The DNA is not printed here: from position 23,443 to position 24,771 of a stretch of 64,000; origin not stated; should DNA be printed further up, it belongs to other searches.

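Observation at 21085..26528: gap-SDR-NuoF-like-membrane protein-HydA string: a compact candidate NADH-to-H2 module without NuoE or maturases in the window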

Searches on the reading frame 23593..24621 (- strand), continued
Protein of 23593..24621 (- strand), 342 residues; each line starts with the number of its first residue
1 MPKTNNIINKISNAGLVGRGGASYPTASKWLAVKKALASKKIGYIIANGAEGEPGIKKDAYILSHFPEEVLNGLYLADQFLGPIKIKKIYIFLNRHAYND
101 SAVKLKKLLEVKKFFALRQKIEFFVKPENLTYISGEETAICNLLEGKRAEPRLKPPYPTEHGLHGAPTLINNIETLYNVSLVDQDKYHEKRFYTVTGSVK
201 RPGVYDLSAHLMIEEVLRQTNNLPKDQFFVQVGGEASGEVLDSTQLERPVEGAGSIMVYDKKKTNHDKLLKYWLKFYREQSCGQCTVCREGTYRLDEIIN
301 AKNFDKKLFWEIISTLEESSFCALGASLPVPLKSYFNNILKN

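Call 56: find_encoding_contigs(protein=P0251, flank=6000, max_places=2)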
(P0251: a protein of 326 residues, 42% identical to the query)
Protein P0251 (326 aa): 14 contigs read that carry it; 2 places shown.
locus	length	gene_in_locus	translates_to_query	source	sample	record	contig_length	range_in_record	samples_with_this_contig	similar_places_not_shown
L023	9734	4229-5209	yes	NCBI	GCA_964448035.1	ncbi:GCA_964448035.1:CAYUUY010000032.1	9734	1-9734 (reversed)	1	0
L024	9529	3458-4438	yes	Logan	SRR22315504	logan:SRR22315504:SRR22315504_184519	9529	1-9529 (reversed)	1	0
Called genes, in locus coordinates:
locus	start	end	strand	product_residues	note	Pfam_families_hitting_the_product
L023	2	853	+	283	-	?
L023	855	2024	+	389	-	PF01541:GIY-YIG, PF27096:UvrC_M, PF08459:UvrC_RNaseH_dom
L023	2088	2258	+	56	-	-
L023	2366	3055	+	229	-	PF05552:MS_channel_1st_1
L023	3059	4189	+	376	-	-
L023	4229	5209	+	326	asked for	PF01512:Complex1_51K, PF10589:NADH_4Fe-4S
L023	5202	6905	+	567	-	PF13510:Fer2_4, PF10588:NADH-G_4Fe-4S_3 (weak), PF00037:Fer4 (faint), PF12838:Fer4_7, PF13187:Fer4_9 (weak), PF02906:Fe_hyd_lg_C, PF02256:Fe_hyd_SSU (weak)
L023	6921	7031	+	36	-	-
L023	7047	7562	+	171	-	-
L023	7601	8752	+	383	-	PF00266:Aminotran_5, PF01041:DegT_DnrJ_EryC1, PF01212:Beta_elim_lyase (weak)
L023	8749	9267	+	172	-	PF01592:NifU_N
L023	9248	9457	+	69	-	PF08984:DUF1858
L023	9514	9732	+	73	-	?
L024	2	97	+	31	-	?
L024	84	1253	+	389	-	PF01541:GIY-YIG, PF27096:UvrC_M, PF08459:UvrC_RNaseH_dom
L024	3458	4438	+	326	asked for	PF01512:Complex1_51K, PF10589:NADH_4Fe-4S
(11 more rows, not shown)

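Call 60: search_protein_families(library=pfam, proteins=[L019:5492-6001:+, L023:7047-7559:+, L003:13490-14041:+, L006:13659-14144:+, L015:12791-13510:+], max_evalue=1)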
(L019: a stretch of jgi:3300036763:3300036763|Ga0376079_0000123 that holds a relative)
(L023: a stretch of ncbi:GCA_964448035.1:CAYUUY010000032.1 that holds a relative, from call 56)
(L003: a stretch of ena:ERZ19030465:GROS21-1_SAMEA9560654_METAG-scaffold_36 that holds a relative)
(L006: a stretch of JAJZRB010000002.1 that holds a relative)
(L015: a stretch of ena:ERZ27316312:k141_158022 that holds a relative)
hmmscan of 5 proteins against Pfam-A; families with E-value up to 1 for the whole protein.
L019:5492-6001:+ (170 aa): 0 families

L023:7047-7559:+ (171 aa): 1 family
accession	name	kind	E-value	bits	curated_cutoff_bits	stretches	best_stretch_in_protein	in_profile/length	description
PF12822.12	ECF_trnsprt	-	0.48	10.8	30.7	1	22-164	9-165/169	ECF transporter, substrate-specific component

L003:13490-14041:+ (184 aa): 3 families
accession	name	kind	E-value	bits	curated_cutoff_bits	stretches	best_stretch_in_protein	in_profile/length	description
PF12822.12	ECF_trnsprt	-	0.002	18.6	30.7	1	29-177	9-165/169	ECF transporter, substrate-specific component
PF04994.19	TfoX_C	-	0.12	13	23.1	1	5-36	9-40/81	TfoX C-terminal domain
PF12246.13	MKT1_C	-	0.15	11.8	27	0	29-113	76-167/240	Temperature dependent protein affecting M2 dsRNA replication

L006:13659-14144:+ (162 aa): 3 families
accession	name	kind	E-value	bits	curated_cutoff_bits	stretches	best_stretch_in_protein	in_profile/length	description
PF12822.12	ECF_trnsprt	-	0.00019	21.9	30.7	1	14-159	8-161/169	ECF transporter, substrate-specific component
PF20214.3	DUF6574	-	0.57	9.9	27.1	1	53-144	175-265/265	Family of unknown function (DUF6574)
PF08370.16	PDR_assoc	-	0.82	9.9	24.9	1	103-135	28-58/65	Plant PDR ABC transporter associated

L015:12791-13510:+ (240 aa): 0 families

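Call 61: search_protein_families(library=ncbifam, proteins=[L019:5492-6001:+, L023:7047-7559:+, L003:13490-14041:+, L006:13659-14144:+, L015:12791-13510:+], max_evalue=1)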
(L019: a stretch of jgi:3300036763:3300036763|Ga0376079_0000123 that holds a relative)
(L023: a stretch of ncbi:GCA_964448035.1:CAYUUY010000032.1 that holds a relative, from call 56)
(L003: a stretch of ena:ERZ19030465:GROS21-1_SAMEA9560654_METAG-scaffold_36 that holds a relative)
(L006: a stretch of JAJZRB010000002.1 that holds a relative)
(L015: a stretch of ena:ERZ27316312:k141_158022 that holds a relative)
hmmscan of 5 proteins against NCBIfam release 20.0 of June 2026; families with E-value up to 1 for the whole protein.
L019:5492-6001:+ (170 aa): 0 families

L023:7047-7559:+ (171 aa): 0 families

L003:13490-14041:+ (184 aa): 0 families

L006:13659-14144:+ (162 aa): 1 family
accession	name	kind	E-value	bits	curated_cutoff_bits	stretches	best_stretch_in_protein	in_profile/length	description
NF047496.1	HK_LIC11548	equivalog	0.56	8.9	750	1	30-96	47-114/589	LIC_11548 family sensor histidine kinase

L015:12791-13510:+ (240 aa): 1 family
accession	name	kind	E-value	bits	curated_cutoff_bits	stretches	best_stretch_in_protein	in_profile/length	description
NF010723.1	PRK14125.1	equivalog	0.09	12.7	60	1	161-223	7-62/87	cell division suppressor protein YneA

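Call 64: find_related_loci(query=A1, collection=metagenome_contigs, flank=10000)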
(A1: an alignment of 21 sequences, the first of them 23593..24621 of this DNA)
Query A1 (342 aa) in metagenome_contigs; peptide patterns used: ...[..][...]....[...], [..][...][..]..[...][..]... (x = any residue, [..] = any of these).
600 stretches matched a pattern (row limit reached: there are more); 592 encode a relative of the query (tblastn E <= 1e-3); the best 80 are kept; 80 distinct loci.
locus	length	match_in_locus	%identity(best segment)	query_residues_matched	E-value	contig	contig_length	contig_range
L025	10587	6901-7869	51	6-340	1e-108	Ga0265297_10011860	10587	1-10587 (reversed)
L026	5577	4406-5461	46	3-342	4e-101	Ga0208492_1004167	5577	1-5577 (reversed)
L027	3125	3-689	63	114-342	3e-103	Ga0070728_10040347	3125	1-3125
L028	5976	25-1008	47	5-342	4e-99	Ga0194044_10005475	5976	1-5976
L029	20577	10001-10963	45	7-341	4e-94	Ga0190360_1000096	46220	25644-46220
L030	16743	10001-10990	47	5-341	1e-93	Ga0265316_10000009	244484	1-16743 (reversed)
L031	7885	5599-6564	44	6-341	3e-92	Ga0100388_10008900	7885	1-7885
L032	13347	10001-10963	42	6-340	9e-88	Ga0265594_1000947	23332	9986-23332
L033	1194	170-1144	45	4-342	2e-94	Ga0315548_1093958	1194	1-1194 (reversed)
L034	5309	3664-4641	42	1-341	2e-85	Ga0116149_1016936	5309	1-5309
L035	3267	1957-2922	45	8-339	3e-81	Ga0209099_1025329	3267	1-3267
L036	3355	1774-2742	41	6-342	5e-81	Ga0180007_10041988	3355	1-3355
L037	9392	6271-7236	42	7-342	6e-78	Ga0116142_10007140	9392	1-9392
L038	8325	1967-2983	40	1-342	4e-76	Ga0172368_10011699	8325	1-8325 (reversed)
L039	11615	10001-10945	40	3-328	1e-74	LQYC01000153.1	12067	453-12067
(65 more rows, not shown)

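Call 66: search_protein_families(library=ncbifam, proteins=[L003:844-1851:+, L007:1061-2101:+, L019:2267-3034:+, L029:14033-14860:-, L025:1-1743:+, L018:1-1116:+], max_evalue=0.001)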
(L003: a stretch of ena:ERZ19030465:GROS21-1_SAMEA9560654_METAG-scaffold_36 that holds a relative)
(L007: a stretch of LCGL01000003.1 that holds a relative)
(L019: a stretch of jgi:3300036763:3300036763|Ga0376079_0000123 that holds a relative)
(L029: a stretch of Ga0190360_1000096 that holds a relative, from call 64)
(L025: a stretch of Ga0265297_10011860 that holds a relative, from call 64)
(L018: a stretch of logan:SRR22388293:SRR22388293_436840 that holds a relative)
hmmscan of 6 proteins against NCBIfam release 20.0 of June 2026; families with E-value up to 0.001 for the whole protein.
L003:844-1851:+ (335 aa): 17 families
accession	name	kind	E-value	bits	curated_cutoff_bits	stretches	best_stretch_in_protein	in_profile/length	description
TIGR00048.1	rRNA_mod_RlmN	equivalog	2.1e-108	362.4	290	1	2-334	13-346/355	dual-specificity RNA methyltransferase RlmN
NF011031.0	PRK14461.1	equivalog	7.7e-95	318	601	1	2-334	14-365/372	ribosomal RNA large subunit methyltransferase N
NF000424.4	CfrAB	exception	1.6e-89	300.6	530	1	12-331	15-337/338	Cfr family 23S rRNA (adenine(2503)-C(8))-methyltransferase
NF011024.0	PRK14453.1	equivalog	1.4e-88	297.5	468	1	12-334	19-344/348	23S rRNA (adenine(2503)-C(8))-methyltransferase Cfr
TIGR04432.1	rSAM_Cfr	equivalog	6.2e-87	292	550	1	11-332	14-340/341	Cfr family 23S rRNA (adenine(2503)-C(8))-methyltransferase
NF008396.0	PRK11194.1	equivalog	1.7e-79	267.4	633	1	13-332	32-355/379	dual-specificity RNA methyltransferase RlmN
NF011040.0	PRK14470.1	equivalog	8.2e-64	216.2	441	1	48-334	52-335/338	ribosomal RNA large subunit methyltransferase N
NF011034.0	PRK14464.1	equivalog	1.2e-60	205.1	422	1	36-334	41-330/348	RNA methyltransferase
TIGR04136.1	rSAM_FibroRumin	equivalog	1.2e-06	27.6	400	1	93-270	90-278/458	FibroRumin system radical SAM peptide maturase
TIGR04317.1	W_rSAM_matur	equivalog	3.5e-06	26.4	380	1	97-292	8-194/349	tungsten cofactor oxidoreductase radical SAM maturase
TIGR03974.1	rSAM_six_Cys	equivalog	4.3e-06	25.9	425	1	40-220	43-226/451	thioether cross-link-forming SCIFF peptide maturase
TIGR02666.1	moaA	equivalog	7.1e-06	25.2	284.05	1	102-309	19-216/336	GTP 3',8-cyclase MoaA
TIGR04038.1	tatD_link_rSAM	subfamily_domain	8.2e-06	25.7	129.7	1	102-236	17-151/192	TatD family nuclease-associated radical SAM protein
NF008356.0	PRK11145.1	equivalog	0.00016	21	375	1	102-293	29-210/246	pyruvate formate lyase 1-activating protein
TIGR03821.1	EFP_modif_epmB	equivalog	0.00037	19.6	369.3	1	86-285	91-268/321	EF-P beta-lysylation protein EpmB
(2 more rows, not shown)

L007:1061-2101:+ (347 aa): 9 families
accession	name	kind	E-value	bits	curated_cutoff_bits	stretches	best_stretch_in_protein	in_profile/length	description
TIGR00048.1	rRNA_mod_RlmN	equivalog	1e-94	317.4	290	1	7-339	9-345/355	dual-specificity RNA methyltransferase RlmN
NF011031.0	PRK14461.1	equivalog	1.2e-87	294.3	601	2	156-339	173-364/372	ribosomal RNA large subunit methyltransferase N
NF011024.0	PRK14453.1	equivalog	1.2e-82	278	468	1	21-341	19-345/348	23S rRNA (adenine(2503)-C(8))-methyltransferase Cfr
NF000424.4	CfrAB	exception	7.1e-82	275.5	530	1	21-337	15-337/338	Cfr family 23S rRNA (adenine(2503)-C(8))-methyltransferase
TIGR04432.1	rSAM_Cfr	equivalog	1.2e-80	271.4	550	1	21-338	17-340/341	Cfr family 23S rRNA (adenine(2503)-C(8))-methyltransferase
NF008396.0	PRK11194.1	equivalog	3.9e-66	223.4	633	1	4-340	15-357/379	dual-specificity RNA methyltransferase RlmN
NF011040.0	PRK14470.1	equivalog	1.2e-54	186.1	441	1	42-338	37-333/338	ribosomal RNA large subunit methyltransferase N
NF011034.0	PRK14464.1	equivalog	1.3e-54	185.3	422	1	46-342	42-332/348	RNA methyltransferase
NF008356.0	PRK11145.1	equivalog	2.3e-05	23.8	375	1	96-298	6-209/246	pyruvate formate lyase 1-activating protein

L019:2267-3034:+ (255 aa): 1 family
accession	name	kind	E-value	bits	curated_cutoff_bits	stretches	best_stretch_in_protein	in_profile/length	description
TIGR04549.1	LP_HExxH_w_tonB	subfamily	0.00011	21.6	75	1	148-228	162-247/261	substrate import-associated zinc metallohydrolase lipoprotein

L029:14033-14860:- (276 aa): 4 families
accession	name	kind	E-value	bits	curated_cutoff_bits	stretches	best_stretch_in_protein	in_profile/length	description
TIGR04470.1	rSAM_mob_pairB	equivalog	4.2e-46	157.6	410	1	22-244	3-225/285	radical SAM mobile pair protein B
NF033668.1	rSAM_PA0069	hypoth_equivalog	1.1e-38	133.2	360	1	14-211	32-243/348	PA0069 family radical SAM protein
NF038135.1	rSAM_Rv2578c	equivalog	2.2e-28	99.2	430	1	18-209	38-243/317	Rv2578c family radical SAM protein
NF038136.1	rSAM_Rv_intein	exception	7.8e-23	81.1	700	2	74-209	356-500/574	intein-containing Rv2578c family radical SAM protein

L025:1-1743:+ (581 aa): 0 families

L018:1-1116:+ (372 aa): 0 families
